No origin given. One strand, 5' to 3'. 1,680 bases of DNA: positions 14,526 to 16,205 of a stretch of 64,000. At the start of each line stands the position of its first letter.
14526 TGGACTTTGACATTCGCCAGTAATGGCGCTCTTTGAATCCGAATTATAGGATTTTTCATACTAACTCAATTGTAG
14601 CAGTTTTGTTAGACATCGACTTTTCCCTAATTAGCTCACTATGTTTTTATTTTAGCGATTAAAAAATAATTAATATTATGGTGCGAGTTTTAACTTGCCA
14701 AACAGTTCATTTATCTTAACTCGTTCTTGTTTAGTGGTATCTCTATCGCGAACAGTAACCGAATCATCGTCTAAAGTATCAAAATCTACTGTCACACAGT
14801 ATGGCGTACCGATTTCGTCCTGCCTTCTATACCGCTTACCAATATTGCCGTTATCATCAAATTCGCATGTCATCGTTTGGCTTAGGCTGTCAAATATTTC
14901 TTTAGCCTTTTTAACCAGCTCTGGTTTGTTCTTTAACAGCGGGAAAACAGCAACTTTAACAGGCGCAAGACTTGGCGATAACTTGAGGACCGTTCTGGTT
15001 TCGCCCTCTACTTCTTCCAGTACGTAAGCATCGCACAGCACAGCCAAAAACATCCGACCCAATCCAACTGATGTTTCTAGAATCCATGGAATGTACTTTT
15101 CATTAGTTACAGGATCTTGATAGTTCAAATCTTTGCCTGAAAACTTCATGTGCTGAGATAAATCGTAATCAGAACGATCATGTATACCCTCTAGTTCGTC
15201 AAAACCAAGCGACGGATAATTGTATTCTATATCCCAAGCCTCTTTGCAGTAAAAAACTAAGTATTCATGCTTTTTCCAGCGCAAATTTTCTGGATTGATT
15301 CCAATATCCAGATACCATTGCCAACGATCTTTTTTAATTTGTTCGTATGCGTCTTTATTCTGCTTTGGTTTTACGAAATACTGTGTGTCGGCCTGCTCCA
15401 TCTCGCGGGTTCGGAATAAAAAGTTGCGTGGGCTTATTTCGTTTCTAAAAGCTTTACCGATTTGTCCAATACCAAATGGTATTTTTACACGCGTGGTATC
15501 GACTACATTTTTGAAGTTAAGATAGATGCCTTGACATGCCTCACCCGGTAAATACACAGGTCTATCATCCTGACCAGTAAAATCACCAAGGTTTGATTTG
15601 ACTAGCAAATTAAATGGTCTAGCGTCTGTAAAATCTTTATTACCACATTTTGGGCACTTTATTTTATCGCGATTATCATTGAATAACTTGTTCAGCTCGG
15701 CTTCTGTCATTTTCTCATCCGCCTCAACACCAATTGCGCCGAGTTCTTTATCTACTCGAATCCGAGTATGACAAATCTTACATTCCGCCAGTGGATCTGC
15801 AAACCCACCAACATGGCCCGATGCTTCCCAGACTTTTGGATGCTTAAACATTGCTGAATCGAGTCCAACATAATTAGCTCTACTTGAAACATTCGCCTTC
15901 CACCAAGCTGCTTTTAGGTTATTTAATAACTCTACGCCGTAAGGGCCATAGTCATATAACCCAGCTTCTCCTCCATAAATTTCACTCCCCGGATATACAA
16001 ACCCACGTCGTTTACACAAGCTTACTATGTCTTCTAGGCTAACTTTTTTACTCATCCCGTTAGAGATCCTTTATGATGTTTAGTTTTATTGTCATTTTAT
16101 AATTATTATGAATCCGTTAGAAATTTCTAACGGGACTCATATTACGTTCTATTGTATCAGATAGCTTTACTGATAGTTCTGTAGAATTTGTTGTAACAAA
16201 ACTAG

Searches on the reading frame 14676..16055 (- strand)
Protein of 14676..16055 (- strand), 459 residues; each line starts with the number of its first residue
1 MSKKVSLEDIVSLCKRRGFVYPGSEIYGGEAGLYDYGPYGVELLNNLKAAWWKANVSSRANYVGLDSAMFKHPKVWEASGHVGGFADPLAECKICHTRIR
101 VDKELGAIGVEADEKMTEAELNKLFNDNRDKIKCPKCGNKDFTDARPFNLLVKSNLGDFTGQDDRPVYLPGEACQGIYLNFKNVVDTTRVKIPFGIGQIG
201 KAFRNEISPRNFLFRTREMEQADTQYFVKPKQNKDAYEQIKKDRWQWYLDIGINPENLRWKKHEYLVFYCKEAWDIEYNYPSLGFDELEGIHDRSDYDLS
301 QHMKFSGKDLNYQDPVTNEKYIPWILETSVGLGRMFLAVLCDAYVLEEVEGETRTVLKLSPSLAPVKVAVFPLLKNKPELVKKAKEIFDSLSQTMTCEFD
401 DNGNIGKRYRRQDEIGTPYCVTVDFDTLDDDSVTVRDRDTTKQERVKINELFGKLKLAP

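Call 42: search_protein_families(library=ncbifam, max_evalue=1e-60, proteins=[window:14676-16055:-])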
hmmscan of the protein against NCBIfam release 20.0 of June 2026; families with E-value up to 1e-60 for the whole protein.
window:14676-16055:- (459 aa): 3 families
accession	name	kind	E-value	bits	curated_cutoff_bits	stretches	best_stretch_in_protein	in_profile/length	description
NF003211.1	PRK04173.1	equivalog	1.2e-175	584.8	312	1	8-451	2-450/454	glycine--tRNA ligase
TIGR00389.1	glyS_dimeric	equivalog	4.4e-142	474.5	243.3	1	7-244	3-235/565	glycine--tRNA ligase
NF011484.0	PRK14894.1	equivalog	5.4e-126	420.9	1050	0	131-347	104-336/539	glycine--tRNA ligase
